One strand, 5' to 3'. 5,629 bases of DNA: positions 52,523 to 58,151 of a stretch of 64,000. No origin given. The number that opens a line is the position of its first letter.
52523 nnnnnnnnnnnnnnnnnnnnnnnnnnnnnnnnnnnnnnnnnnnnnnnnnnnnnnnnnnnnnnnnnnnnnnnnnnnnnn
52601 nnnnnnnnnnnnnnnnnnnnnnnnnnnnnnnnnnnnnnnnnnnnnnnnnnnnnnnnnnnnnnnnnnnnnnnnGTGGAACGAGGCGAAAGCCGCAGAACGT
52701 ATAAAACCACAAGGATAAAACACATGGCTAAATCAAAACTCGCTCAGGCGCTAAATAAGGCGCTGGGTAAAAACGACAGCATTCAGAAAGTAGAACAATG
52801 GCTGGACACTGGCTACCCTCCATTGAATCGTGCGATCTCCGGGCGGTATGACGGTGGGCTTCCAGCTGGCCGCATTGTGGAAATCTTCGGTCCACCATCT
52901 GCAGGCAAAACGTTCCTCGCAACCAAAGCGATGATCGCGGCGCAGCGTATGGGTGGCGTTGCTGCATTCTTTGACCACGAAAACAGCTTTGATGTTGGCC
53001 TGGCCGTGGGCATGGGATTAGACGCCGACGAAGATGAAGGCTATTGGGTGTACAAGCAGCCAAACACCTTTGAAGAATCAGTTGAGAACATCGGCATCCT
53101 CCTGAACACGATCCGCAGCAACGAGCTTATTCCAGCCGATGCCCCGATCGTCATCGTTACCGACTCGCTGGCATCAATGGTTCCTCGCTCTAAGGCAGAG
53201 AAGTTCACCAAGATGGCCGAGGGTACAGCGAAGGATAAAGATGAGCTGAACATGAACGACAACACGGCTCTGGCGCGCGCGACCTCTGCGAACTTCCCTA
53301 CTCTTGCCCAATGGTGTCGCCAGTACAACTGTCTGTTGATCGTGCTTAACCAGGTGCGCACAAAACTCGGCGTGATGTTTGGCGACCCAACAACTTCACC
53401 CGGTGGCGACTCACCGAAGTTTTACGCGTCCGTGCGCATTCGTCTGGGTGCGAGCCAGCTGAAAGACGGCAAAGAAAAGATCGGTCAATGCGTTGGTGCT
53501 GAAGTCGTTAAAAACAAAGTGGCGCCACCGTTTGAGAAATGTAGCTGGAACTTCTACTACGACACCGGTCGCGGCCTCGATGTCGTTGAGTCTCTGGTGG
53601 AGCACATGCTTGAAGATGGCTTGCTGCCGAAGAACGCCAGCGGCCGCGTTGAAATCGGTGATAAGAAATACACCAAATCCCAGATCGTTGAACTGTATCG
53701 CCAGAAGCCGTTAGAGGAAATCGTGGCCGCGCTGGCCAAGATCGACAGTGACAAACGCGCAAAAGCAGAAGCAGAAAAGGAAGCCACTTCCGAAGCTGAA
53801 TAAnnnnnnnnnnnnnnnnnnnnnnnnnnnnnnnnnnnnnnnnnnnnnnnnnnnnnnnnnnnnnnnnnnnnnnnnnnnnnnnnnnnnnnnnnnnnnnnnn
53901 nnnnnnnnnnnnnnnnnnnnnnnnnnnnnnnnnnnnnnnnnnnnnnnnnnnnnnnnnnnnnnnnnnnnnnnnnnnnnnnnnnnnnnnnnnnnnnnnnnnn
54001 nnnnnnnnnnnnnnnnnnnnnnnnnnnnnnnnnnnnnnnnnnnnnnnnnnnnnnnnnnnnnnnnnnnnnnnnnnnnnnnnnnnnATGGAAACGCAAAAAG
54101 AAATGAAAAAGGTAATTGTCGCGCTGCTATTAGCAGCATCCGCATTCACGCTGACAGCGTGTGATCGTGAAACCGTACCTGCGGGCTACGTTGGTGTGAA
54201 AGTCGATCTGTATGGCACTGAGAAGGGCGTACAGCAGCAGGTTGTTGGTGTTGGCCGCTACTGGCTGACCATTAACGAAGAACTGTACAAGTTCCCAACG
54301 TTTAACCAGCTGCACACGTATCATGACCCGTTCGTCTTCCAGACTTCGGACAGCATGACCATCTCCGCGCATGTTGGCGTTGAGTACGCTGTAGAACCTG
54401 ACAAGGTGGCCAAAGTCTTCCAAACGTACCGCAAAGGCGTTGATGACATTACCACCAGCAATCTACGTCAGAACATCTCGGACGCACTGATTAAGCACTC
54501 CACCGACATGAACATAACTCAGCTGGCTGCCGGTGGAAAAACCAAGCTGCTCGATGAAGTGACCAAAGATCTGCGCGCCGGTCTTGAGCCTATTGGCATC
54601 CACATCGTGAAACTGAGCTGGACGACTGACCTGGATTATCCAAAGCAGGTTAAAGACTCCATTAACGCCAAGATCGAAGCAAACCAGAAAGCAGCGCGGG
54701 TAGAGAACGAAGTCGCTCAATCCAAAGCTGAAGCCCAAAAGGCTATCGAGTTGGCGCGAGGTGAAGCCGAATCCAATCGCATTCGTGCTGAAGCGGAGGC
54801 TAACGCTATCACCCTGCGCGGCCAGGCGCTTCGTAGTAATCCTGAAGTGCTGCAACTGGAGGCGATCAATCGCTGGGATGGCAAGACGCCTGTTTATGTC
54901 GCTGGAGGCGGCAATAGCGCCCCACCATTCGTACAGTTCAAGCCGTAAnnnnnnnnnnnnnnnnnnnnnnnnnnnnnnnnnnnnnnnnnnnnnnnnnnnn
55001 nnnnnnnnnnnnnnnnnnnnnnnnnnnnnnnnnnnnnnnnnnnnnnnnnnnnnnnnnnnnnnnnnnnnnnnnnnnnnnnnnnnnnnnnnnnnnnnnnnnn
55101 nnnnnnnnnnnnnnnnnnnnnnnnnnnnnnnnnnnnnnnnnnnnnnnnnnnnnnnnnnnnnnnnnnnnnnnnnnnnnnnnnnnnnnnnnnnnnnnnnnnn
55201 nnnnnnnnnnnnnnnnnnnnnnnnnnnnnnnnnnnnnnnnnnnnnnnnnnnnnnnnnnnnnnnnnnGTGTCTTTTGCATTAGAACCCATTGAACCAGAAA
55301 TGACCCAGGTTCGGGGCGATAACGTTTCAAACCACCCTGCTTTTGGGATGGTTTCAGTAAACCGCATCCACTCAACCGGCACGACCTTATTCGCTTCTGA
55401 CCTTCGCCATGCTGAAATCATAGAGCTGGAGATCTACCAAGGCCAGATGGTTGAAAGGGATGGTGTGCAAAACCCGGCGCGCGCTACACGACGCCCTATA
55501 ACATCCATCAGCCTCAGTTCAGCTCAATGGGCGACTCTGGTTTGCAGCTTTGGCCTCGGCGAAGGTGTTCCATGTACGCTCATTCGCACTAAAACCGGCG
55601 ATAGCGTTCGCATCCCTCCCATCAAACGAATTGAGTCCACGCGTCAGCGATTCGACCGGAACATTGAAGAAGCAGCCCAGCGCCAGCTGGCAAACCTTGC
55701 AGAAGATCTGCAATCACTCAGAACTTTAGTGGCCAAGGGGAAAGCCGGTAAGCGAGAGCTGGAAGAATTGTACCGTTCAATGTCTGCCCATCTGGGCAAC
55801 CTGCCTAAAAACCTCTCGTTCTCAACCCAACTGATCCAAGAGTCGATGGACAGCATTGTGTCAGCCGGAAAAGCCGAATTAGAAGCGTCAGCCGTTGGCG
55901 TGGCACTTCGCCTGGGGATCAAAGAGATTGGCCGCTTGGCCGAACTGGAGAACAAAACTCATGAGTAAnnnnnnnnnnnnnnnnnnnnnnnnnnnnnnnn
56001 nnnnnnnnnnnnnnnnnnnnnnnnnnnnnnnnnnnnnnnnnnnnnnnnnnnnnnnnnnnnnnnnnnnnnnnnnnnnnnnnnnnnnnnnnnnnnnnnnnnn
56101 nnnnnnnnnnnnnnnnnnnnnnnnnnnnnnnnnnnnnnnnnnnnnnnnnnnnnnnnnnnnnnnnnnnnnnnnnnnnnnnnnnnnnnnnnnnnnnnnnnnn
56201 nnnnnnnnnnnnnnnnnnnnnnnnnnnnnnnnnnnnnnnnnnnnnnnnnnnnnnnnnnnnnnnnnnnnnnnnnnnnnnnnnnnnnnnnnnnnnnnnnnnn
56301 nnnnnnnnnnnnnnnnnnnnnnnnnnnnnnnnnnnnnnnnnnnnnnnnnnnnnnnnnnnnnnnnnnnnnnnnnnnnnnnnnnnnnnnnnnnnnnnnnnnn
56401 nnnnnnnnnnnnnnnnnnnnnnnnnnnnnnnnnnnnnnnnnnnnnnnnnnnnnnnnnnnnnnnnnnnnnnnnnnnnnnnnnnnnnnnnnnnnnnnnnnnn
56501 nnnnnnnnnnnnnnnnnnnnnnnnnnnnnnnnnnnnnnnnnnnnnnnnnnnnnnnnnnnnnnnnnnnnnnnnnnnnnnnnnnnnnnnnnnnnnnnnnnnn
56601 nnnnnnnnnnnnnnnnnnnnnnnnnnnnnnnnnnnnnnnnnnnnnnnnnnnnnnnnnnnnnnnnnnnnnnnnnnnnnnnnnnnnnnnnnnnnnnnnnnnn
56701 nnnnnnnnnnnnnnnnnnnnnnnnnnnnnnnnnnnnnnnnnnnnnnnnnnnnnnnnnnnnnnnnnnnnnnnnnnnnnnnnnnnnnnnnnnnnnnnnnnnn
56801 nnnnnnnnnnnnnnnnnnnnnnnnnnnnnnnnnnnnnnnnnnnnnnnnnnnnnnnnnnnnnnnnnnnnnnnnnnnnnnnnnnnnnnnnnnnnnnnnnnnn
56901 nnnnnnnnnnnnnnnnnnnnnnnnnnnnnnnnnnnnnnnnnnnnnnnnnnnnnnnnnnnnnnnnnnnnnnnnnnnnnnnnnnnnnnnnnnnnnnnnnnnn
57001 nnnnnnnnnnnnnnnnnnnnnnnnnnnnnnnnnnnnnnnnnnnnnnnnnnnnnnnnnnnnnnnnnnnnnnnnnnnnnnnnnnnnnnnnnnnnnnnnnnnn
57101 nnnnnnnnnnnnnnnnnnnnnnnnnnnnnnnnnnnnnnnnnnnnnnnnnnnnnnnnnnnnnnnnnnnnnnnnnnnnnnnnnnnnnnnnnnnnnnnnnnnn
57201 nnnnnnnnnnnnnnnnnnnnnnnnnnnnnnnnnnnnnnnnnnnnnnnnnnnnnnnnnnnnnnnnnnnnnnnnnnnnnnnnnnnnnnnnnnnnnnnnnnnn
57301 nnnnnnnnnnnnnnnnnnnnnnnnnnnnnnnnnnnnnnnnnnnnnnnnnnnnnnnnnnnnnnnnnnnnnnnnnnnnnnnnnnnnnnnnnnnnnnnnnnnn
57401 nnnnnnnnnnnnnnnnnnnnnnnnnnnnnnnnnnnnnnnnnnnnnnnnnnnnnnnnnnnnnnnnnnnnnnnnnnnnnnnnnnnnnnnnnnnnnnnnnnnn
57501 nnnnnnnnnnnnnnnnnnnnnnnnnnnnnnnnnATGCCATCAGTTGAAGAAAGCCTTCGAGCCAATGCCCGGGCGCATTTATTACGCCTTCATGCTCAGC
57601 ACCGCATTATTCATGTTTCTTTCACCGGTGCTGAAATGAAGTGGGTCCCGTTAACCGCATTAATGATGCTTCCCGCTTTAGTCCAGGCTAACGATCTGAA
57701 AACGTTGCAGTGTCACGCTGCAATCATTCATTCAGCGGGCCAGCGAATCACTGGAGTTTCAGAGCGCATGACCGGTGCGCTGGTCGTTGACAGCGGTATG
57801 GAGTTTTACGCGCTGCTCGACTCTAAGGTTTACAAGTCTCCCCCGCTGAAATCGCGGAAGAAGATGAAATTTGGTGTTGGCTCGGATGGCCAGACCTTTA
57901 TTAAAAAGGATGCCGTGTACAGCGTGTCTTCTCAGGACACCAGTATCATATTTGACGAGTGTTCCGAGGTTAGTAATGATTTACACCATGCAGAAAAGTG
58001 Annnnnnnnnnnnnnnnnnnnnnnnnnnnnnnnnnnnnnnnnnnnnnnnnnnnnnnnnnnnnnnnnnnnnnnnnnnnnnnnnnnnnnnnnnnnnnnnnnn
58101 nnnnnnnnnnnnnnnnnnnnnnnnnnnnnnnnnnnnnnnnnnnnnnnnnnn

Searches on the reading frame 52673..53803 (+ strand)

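Call 74: search_protein_families(library=phrogs, proteins=[window:52673-53803:+], max_evalue=0.00001)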
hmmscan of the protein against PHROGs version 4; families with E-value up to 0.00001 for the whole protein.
window:52673-53803:+ (376 aa): 3 families
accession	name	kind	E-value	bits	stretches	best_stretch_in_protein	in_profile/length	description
phrog_9666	-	unknown function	2.3e-181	605.8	2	80-369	487-775/779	-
phrog_97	-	other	9.8e-90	303.1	2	10-264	10-257/506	UvsX-like recombinase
phrog_8337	-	DNA, RNA and nucleotide metabolism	6.9e-18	66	1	25-283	32-267/273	DNA repair protein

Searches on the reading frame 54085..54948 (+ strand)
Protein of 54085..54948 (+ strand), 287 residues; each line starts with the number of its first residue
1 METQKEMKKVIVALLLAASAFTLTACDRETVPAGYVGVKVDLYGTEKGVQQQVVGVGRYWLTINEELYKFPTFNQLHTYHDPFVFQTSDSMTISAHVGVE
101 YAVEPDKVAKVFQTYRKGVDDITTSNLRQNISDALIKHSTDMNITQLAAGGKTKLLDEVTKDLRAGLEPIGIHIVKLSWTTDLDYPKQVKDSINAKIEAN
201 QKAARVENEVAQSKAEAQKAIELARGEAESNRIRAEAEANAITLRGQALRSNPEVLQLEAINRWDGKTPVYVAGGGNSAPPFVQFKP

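Call 96: search_protein_families(library=phrogs, proteins=[window:54085-54948:+], max_evalue=0.00001)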
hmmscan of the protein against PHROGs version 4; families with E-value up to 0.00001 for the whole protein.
window:54085-54948:+ (287 aa): 3 families
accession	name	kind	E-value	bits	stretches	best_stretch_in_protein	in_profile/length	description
phrog_200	-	other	1.2e-87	295.5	1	5-284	79-358/379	lipoprotein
phrog_38808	-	unknown function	5.2e-18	66.1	1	223-286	7-68/68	-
phrog_21428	-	unknown function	1.3e-14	54.9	1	7-69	2-61/63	-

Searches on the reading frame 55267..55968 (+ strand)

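Call 96: search_protein_families(library=phrogs, proteins=[window:55267-55968:+], max_evalue=0.00001)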
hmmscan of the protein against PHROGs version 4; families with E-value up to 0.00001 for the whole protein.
window:55267-55968:+ (233 aa): 1 family
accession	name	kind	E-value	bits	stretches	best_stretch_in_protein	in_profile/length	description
phrog_6452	-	unknown function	2.6e-57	195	1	15-225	16-225/236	-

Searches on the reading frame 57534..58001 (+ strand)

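Call 96: search_protein_families(library=phrogs, proteins=[window:57534-58001:+], max_evalue=0.00001)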
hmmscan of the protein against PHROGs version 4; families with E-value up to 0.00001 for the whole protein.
window:57534-58001:+ (155 aa): 1 family
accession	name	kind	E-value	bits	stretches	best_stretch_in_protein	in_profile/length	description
phrog_2077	-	unknown function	4.8e-17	63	1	36-147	2-111/111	-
